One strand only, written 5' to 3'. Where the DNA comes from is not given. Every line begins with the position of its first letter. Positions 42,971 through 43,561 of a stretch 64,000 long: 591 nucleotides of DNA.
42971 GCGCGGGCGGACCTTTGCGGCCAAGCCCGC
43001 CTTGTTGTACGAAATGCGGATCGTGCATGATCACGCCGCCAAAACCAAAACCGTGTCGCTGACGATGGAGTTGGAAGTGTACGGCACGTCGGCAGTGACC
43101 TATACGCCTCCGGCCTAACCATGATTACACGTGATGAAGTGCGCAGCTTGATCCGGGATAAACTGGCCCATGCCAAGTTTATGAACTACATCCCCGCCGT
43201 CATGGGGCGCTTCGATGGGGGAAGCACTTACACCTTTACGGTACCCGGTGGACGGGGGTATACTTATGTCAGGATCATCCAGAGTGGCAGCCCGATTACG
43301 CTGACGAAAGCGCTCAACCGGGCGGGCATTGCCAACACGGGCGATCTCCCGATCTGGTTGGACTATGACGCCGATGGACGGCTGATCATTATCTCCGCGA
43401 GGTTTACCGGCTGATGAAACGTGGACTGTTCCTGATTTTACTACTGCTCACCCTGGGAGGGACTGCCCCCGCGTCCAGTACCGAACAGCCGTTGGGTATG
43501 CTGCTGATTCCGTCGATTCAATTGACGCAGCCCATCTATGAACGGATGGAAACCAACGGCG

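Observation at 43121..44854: A sortase-like transpeptidase in the tail-fibre region, next to a small protein with an LAxTG-like IANTG motif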

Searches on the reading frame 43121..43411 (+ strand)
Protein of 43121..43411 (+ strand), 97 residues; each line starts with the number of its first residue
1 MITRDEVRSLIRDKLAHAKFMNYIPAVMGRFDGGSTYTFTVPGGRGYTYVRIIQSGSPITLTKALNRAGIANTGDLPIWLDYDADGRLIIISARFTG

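Call 3: search_protein_families(library=pfam, proteins=[window:43121-43411:+], max_evalue=0.1)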
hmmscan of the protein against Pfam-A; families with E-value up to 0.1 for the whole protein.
window:43121-43411:+ (97 aa): 0 families

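Call 4: search_protein_families(library=ncbifam, proteins=[window:43121-43411:+], max_evalue=0.1)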
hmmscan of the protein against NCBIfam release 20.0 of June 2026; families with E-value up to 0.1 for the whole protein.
window:43121-43411:+ (97 aa): 0 families

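Call 5: search_protein_families(library=phrogs, proteins=[window:43121-43411:+], max_evalue=0.1)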
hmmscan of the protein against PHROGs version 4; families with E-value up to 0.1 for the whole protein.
window:43121-43411:+ (97 aa): 0 families

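Call 21: find_homologous_proteins(query=A1)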
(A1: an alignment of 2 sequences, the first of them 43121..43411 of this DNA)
Query A1 (2 sequences) (97 aa, profile of the alignment): 16 proteins with E <= 0.001 among 377 candidates.
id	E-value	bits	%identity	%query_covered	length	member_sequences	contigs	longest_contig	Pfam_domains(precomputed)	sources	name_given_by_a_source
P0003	1.0e-59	217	88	100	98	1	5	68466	-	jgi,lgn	jgi:hypothetical protein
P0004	2.5e-59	215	100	100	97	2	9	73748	-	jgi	jgi:hypothetical protein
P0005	2.1e-39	151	73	81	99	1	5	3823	-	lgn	-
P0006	7.4e-39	150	65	98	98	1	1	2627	-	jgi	jgi:hypothetical protein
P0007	2.3e-36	142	63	100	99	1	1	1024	-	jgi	jgi:hypothetical protein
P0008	1.8e-34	136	61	100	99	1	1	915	-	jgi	jgi:hypothetical protein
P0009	2.2e-27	113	54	94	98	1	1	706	-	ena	-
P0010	1.1e-26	111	55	94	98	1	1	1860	-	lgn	-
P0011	1.3e-25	107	54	94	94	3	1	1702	-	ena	-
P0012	1.7e-24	104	58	95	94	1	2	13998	-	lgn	-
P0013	8.6e-24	101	52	97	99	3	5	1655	-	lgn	-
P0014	1.6e-21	94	58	82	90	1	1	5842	-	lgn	-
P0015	2.0e-21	94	61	74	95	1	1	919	-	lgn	-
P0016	4.3e-21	93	58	81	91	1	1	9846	-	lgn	-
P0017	2.4e-18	84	56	81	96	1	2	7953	-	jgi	jgi:hypothetical protein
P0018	2.9e-18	84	53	81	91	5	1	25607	-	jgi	jgi:hypothetical protein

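Call 24: find_encoding_contigs(protein=P0018, flank=10000, max_places=2)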
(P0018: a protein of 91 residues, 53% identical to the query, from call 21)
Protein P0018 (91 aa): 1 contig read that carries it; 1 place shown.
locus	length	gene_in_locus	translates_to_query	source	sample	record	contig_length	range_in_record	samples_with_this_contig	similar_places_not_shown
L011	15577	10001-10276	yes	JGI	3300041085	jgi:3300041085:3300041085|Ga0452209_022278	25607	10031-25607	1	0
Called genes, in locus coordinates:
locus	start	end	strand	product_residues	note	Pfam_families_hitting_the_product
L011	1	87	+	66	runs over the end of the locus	-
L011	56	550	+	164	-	-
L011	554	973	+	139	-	-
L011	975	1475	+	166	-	-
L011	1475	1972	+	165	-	-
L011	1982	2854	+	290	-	-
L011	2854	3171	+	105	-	-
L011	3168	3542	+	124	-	-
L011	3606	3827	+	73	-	-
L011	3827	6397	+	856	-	-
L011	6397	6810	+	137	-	-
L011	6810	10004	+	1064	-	PF00754:F5_F8_type_C, PF22633:F5_F8_type_C_2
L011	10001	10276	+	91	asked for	-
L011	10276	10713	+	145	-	PF04203:Sortase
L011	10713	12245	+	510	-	-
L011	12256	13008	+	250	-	-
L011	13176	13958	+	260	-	PF03629:SASA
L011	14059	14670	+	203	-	-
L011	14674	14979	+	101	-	-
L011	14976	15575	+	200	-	?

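Call 25: find_encoding_contigs(protein=P0012, flank=10000, max_places=2)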
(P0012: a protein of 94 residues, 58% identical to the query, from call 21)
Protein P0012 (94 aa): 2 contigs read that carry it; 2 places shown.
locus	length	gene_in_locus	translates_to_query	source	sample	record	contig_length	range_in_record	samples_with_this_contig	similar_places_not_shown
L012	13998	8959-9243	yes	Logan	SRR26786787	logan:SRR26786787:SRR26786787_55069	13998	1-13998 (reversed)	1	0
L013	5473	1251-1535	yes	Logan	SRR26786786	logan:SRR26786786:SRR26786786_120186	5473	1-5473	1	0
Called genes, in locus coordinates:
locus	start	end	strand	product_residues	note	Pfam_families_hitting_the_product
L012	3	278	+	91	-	?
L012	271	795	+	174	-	-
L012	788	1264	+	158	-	-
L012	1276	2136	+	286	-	-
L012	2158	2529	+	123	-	-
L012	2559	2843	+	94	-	-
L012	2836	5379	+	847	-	-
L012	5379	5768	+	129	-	-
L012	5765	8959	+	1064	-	PF00754:F5_F8_type_C, PF01834:XRCC1_N (faint), PF22633:F5_F8_type_C_2 (weak), PF13385:Laminin_G_3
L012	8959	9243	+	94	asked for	-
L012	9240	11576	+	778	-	-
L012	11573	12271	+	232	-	-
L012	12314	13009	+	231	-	-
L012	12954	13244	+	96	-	-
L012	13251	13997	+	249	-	?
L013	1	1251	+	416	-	?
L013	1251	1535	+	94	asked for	-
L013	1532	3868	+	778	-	-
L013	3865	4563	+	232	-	-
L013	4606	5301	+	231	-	-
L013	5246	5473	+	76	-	?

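Call 29: find_encoding_contigs(protein=P0016, flank=10000, max_places=2)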
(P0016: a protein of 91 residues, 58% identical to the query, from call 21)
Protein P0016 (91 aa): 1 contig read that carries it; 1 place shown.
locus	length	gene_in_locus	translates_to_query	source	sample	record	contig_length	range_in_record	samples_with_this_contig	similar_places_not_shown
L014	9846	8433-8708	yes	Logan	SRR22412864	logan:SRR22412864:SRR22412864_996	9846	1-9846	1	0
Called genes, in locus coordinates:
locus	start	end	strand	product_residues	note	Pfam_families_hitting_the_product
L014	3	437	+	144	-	?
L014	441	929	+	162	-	-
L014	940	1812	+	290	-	-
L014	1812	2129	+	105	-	-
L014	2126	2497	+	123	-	-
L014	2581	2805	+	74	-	-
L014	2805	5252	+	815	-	-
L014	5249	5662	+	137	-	-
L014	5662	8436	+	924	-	PF00754:F5_F8_type_C, PF22633:F5_F8_type_C_2, PF00754:F5_F8_type_C (weak), PF22633:F5_F8_type_C_2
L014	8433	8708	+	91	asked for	-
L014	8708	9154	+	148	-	PF04203:Sortase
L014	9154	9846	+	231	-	?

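Call 30: find_encoding_contigs(protein=P0017, flank=10000, max_places=2)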
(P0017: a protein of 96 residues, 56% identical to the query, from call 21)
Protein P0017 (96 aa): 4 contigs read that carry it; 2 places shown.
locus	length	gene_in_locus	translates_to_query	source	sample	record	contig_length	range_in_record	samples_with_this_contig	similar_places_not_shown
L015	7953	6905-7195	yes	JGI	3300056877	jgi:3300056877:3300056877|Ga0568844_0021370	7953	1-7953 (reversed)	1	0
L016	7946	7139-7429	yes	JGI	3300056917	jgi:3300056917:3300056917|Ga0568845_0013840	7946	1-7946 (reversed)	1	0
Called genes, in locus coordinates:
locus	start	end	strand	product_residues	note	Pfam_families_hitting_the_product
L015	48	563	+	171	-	PF24117:DUF7391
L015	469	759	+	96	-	-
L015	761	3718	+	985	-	PF20155:TMP_3 (weak)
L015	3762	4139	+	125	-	-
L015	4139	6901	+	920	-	PF00754:F5_F8_type_C, PF22633:F5_F8_type_C_2, PF00754:F5_F8_type_C, PF22633:F5_F8_type_C_2 (weak)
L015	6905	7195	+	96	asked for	-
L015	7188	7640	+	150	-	PF04203:Sortase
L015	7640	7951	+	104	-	?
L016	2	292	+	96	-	?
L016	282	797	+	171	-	PF24117:DUF7391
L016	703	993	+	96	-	-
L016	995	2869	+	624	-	PF20155:TMP_3 (weak)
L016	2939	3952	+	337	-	-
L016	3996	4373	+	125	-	-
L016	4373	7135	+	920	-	PF00754:F5_F8_type_C, PF22633:F5_F8_type_C_2, PF00754:F5_F8_type_C, PF22633:F5_F8_type_C_2 (weak)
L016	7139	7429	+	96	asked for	-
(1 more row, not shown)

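Call 31: find_encoding_contigs(protein=P0014, flank=10000, max_places=2)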
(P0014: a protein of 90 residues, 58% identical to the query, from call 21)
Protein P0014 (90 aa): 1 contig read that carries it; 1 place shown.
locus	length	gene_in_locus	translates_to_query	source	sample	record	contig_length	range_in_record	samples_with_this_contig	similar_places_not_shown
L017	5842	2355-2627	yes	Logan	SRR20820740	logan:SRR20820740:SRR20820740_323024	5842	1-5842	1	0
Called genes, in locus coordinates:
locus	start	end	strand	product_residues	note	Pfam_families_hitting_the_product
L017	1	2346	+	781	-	?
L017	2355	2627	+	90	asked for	-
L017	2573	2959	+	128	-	-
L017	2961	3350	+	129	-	PF04203:Sortase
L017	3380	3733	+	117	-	-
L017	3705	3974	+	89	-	-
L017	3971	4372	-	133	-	PF00436:SSB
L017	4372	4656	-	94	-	-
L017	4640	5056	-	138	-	PF04480:DUF559 (faint)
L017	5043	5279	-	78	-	-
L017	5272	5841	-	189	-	?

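Call 32: find_encoding_contigs(protein=P0005, flank=10000, max_places=3)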
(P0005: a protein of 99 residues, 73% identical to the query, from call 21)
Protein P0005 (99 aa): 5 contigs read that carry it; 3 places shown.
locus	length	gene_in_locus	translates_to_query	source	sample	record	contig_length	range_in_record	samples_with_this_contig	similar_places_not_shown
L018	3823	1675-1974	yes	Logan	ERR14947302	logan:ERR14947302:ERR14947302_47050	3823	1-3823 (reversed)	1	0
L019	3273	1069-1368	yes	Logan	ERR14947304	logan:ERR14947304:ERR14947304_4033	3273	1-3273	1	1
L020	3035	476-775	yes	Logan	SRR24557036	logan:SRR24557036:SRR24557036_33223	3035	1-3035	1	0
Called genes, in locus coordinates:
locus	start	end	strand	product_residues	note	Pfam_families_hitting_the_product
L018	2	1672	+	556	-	?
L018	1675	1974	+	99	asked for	-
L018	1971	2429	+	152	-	PF04203:Sortase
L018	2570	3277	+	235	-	-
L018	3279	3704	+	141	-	-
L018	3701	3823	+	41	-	?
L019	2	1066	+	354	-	?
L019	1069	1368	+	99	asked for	-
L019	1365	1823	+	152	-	PF04203:Sortase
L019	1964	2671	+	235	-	-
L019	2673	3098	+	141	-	-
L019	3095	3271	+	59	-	?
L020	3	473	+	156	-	?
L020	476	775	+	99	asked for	-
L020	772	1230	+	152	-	PF04203:Sortase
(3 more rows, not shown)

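Call 36: find_related_loci(query=A4, collection=viral_contigs, flank=6000)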
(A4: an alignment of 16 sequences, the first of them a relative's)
Query A4 (97 aa) in viral_contigs; peptide patterns used: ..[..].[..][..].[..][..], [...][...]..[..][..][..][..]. (x = any residue, [..] = any of these).
156 stretches matched a pattern; 2 encode a relative of the query (tblastn E <= 1e-3); 2 distinct loci.
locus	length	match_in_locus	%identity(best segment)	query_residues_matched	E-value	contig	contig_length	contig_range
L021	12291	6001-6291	88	1-97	8e-56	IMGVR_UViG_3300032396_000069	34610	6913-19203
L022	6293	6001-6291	45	1-95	3e-24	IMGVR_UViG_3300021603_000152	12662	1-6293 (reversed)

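Call 41: find_related_loci(query=A6, collection=genome_contigs, flank=8000)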
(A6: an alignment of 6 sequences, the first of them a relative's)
Query A6 (97 aa) in genome_contigs; peptide patterns used: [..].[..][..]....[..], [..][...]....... (x = any residue, [..] = any of these).
51 stretches matched a pattern, but none encodes a relative of the query by tblastn (E <= 1e-3).

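Call 63: find_related_loci(query=A4, collection=metagenome_contigs, flank=5000)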
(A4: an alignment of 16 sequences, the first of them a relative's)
Query A4 (97 aa) in metagenome_contigs; peptide patterns used: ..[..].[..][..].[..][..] (x = any residue, [..] = any of these).
32 stretches matched a pattern; 2 encode a relative of the query (tblastn E <= 1e-3); 2 distinct loci.
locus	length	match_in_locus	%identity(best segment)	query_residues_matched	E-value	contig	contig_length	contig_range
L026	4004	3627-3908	54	2-95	2e-29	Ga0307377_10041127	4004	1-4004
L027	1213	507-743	54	17-95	8e-24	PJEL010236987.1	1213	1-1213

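Call 69: search_solved_structures(query=A4, max_evalue=10, show_alignments=2)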
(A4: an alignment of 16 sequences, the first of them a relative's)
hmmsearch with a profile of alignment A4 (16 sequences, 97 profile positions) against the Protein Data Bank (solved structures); distinct sequences matched with E-value up to 10: 6.
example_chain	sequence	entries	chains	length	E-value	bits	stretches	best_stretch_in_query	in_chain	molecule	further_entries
2kyw_A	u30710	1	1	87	0.2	15.1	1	25-53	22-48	Adhesion exoprotein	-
9qte_A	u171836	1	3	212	0.54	13.7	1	10-56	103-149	Deubiquitinase and deneddylase ChlaDub2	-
9qtf_A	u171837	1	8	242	0.66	13.4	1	10-56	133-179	Deubiquitinase and deneddylase ChlaDub2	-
1gub_A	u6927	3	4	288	0.67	13.4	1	35-89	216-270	D-ALLOSE-BINDING PERIPLASMIC PROTEIN | PROTEIN (PRECURSOR OF PERIPLASMIC SUGAR RECEPTOR)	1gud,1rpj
9qtg_A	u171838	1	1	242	0.67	13.4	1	10-56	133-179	Deubiquitinase and deneddylase ChlaDub2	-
6gvs_A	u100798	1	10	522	1.3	12.4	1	6-66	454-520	Aldehyde dehydrogenase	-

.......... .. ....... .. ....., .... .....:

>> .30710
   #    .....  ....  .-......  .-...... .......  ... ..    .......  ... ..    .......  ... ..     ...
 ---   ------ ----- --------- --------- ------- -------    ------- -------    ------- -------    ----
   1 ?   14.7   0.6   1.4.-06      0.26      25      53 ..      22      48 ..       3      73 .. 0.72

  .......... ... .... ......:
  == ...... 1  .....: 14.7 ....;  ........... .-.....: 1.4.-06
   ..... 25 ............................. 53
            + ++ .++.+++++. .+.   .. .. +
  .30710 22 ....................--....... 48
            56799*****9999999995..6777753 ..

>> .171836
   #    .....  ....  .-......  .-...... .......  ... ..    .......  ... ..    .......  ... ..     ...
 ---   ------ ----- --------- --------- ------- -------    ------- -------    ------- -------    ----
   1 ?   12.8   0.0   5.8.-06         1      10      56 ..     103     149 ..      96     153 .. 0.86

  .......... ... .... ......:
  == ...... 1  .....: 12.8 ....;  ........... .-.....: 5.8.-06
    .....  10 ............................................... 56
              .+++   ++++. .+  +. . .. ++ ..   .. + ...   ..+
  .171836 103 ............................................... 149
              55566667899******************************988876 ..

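Call 70: search_protein_families(library=phrogs, alignment_id=A4, max_evalue=1)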
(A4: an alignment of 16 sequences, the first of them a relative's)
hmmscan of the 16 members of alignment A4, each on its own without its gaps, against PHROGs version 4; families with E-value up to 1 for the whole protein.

A. member 1, P0004 (97 aa): 0 families

B. families by the number of members that match (of 16 scanned): 10 families
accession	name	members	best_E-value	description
phrog_22212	-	4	0.01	-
phrog_24870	-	1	0.069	-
phrog_5176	-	1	0.1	-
phrog_20070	-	1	0.1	-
phrog_557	-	1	0.13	outer membrane protein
phrog_33759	-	1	0.26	-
phrog_12984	-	1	0.28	lipoprotein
phrog_33508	-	1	0.33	-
phrog_6426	-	1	0.33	-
phrog_29716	-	1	0.4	-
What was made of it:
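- Tried and rejected: Function of the small protein: nothing turned up in Pfam, NCBIfam, PHROGs or a PDB profile search (calls 3-5, 69, 70).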

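Call 93: search_protein_families(library=padloc, proteins=[window:43121-43411:+], max_evalue=0.01)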
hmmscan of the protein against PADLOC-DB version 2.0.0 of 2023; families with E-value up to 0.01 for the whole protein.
window:43121-43411:+ (97 aa): 0 families
